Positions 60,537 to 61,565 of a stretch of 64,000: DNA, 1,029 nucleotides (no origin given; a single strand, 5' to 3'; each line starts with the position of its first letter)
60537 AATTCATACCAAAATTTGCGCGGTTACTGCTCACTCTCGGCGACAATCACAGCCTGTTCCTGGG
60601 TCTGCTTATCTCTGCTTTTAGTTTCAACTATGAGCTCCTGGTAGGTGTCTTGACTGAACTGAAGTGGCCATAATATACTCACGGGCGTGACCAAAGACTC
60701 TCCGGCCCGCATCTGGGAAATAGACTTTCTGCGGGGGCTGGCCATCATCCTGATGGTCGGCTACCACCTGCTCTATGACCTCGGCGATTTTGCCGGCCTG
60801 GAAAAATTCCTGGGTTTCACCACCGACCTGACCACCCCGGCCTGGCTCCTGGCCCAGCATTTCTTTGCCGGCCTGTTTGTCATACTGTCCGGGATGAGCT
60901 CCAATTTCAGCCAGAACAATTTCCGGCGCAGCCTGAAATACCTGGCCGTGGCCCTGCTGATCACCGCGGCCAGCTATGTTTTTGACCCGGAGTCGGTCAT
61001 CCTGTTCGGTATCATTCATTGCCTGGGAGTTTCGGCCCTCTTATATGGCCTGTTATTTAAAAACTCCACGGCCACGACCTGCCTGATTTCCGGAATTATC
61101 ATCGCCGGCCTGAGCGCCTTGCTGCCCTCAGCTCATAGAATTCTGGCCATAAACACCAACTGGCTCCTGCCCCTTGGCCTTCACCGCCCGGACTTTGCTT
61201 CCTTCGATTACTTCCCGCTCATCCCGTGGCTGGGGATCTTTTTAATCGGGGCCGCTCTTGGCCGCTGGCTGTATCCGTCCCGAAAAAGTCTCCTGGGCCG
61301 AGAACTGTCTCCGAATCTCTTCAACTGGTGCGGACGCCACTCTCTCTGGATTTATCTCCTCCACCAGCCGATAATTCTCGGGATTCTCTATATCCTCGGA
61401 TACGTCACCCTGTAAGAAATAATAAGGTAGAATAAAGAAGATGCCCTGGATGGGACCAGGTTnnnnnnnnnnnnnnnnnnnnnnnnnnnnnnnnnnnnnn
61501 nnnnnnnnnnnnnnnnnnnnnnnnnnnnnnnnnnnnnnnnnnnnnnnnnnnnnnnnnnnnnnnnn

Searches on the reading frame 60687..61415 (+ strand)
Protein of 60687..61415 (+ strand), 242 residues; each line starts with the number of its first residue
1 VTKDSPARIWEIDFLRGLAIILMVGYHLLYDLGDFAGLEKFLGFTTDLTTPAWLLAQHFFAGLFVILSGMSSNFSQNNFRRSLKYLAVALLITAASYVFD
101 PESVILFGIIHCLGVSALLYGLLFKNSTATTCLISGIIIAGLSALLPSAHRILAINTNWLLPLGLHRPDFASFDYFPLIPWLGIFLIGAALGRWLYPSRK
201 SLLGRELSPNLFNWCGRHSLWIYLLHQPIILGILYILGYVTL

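Call 56: search_protein_families(library=pfam, proteins=[window:60687-61415:+], max_evalue=0.0001)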
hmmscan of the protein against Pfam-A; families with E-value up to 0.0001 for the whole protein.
window:60687-61415:+ (242 aa): 2 families
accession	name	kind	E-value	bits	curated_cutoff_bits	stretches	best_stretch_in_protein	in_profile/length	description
PF07786.18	HGSNAT_cat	-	3e-56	190.9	22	1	8-228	1-222/222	Heparan-alpha-glucosaminide N-acetyltransferase, catalytic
PF01757.29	Acyl_transf_3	-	1e-10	41.6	31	1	10-105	2-98/326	Acyltransferase domain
